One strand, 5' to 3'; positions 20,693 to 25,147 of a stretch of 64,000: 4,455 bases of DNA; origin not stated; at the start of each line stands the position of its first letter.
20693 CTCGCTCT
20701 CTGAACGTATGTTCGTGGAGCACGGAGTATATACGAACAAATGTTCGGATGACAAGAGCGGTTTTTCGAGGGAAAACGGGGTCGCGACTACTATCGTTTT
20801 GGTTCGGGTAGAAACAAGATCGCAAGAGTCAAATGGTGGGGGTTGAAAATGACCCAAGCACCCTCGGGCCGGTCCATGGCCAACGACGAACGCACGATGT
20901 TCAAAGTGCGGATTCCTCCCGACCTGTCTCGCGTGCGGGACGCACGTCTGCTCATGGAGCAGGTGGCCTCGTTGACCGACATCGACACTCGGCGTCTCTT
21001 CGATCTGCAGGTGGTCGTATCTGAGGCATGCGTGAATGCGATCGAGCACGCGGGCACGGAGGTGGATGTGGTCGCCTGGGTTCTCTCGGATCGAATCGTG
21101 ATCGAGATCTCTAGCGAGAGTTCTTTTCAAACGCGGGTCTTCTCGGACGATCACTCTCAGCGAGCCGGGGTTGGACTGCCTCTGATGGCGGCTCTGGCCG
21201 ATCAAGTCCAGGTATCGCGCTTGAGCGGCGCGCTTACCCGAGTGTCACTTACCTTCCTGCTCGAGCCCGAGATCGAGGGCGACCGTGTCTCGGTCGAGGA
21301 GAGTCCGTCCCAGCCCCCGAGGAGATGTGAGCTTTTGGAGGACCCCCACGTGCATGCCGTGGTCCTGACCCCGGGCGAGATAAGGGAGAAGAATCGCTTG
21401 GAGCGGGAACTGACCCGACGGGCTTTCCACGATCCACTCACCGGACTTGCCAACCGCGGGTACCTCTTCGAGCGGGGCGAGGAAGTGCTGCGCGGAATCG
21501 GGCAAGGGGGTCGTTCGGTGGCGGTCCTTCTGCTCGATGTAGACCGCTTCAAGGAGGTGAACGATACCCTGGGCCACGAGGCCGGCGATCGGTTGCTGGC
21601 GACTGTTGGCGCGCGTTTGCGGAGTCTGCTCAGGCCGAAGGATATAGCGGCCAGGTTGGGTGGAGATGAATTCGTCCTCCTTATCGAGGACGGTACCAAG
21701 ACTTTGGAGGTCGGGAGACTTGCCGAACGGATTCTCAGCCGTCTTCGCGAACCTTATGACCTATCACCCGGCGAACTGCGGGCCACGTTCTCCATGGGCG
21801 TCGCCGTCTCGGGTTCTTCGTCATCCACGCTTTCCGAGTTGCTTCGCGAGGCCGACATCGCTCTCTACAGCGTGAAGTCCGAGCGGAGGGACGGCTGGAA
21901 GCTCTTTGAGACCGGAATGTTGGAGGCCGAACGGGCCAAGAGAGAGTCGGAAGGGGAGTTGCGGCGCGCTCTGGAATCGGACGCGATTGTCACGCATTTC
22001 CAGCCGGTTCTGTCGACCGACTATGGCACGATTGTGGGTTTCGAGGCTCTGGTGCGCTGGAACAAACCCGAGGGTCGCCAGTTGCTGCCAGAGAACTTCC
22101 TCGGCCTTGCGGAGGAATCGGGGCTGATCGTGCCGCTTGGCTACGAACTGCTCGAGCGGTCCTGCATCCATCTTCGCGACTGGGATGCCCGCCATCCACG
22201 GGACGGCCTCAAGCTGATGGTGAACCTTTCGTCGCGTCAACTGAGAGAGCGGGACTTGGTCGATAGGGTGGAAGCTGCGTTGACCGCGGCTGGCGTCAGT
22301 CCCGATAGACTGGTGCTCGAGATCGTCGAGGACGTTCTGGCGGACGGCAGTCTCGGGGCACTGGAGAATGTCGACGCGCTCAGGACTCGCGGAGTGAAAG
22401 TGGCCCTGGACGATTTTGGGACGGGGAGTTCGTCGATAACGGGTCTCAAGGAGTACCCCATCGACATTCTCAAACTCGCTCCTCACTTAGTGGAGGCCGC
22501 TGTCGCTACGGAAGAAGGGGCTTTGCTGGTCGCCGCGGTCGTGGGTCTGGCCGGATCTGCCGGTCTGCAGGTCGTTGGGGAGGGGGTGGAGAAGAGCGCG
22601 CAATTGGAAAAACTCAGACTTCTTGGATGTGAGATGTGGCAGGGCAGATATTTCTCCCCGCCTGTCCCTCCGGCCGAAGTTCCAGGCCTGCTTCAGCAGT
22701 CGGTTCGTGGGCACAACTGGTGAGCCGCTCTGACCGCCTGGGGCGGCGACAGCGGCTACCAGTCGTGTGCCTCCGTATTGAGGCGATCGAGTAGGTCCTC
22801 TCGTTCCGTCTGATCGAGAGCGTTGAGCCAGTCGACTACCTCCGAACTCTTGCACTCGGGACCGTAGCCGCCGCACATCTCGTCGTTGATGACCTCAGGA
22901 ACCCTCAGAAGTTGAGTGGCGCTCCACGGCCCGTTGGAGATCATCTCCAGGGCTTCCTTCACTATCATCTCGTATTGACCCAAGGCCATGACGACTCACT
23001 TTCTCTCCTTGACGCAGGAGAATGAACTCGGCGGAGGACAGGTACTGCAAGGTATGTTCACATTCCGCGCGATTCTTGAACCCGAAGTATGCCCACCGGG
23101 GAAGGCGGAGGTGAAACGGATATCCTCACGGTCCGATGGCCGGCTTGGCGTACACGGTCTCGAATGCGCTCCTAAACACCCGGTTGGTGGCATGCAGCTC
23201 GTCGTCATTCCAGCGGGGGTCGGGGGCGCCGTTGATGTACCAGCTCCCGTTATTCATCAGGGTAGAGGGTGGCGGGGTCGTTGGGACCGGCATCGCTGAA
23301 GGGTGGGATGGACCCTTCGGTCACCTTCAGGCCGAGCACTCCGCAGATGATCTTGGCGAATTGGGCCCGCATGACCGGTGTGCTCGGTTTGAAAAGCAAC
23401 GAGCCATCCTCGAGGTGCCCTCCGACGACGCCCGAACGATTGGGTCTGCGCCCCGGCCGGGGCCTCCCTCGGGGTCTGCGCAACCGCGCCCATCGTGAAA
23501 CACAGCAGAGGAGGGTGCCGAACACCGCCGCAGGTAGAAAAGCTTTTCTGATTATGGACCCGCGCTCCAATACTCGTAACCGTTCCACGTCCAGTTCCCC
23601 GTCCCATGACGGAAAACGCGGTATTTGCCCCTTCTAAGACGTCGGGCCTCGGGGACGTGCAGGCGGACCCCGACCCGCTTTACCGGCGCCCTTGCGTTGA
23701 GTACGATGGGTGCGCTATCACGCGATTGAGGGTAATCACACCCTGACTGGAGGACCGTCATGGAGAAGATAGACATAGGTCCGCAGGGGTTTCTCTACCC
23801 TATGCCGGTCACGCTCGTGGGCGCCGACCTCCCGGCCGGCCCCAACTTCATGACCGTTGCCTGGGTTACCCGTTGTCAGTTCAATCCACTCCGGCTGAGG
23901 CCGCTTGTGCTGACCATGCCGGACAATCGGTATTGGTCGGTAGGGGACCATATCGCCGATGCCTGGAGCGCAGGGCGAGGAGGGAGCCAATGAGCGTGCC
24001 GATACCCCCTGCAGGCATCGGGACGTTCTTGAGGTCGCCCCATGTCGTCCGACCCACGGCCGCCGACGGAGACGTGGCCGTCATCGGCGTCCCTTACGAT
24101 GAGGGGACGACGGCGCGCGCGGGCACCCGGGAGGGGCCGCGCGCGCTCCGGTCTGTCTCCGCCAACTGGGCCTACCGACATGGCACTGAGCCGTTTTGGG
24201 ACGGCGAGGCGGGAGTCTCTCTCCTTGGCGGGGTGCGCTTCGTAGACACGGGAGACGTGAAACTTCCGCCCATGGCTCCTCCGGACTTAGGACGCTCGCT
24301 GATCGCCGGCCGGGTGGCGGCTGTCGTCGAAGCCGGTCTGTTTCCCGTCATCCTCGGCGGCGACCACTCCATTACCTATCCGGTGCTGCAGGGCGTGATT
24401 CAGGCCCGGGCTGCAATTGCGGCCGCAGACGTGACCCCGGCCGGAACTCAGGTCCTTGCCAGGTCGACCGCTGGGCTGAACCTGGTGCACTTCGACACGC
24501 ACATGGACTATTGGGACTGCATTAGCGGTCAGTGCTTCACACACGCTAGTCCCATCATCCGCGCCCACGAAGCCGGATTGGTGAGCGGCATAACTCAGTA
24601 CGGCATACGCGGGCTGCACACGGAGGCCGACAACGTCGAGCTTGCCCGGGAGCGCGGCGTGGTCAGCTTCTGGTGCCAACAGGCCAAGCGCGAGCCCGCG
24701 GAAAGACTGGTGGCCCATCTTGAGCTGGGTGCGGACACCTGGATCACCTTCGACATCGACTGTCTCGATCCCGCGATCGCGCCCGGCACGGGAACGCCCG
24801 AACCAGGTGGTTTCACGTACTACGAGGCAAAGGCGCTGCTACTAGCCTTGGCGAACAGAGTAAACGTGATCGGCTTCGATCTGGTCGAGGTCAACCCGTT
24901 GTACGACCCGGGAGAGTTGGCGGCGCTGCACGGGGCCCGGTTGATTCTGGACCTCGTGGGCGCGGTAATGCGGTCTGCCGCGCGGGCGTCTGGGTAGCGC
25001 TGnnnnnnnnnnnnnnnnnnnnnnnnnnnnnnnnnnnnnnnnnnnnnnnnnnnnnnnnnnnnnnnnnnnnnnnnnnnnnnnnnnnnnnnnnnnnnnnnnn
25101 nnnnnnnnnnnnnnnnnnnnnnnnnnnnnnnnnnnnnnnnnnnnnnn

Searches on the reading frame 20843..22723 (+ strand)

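Call 61: search_protein_families(library=pfam, proteins=[window:20843-22723:+], max_evalue=0.00001)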
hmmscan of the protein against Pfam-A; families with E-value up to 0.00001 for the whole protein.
window:20843-22723:+ (626 aa): 3 families
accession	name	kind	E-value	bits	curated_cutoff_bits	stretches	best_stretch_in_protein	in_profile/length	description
PF00563.25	EAL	-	8.8e-61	205.7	31.3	1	372-607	3-236/236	EAL domain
PF00990.26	GGDEF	-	4.7e-43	147.2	23.8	1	194-349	1-159/161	Diguanylate cyclase, GGDEF domain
PF13581.12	HATPase_c_2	-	2.6e-14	53.8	27.4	1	24-137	1-126/127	Histidine kinase-like ATPase domain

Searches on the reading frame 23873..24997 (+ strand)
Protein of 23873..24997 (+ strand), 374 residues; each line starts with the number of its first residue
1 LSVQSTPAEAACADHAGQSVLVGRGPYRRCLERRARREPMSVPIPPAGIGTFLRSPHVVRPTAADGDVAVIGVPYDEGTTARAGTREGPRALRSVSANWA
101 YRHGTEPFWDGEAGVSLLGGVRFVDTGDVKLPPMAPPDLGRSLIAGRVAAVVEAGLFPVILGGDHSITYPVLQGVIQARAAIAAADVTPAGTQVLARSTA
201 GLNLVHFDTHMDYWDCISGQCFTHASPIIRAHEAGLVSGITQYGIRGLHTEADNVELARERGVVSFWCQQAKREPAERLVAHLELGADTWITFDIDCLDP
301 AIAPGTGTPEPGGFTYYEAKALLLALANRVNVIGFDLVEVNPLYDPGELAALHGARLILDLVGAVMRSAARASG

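Call 61: search_protein_families(library=pfam, proteins=[window:23873-24997:+], max_evalue=0.00001)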
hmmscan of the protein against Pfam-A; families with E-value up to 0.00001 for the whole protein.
window:23873-24997:+ (374 aa): 1 family
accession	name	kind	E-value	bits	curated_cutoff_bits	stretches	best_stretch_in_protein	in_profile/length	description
PF00491.26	Arginase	-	9e-69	232.5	22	1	67-361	2-277/280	Arginase family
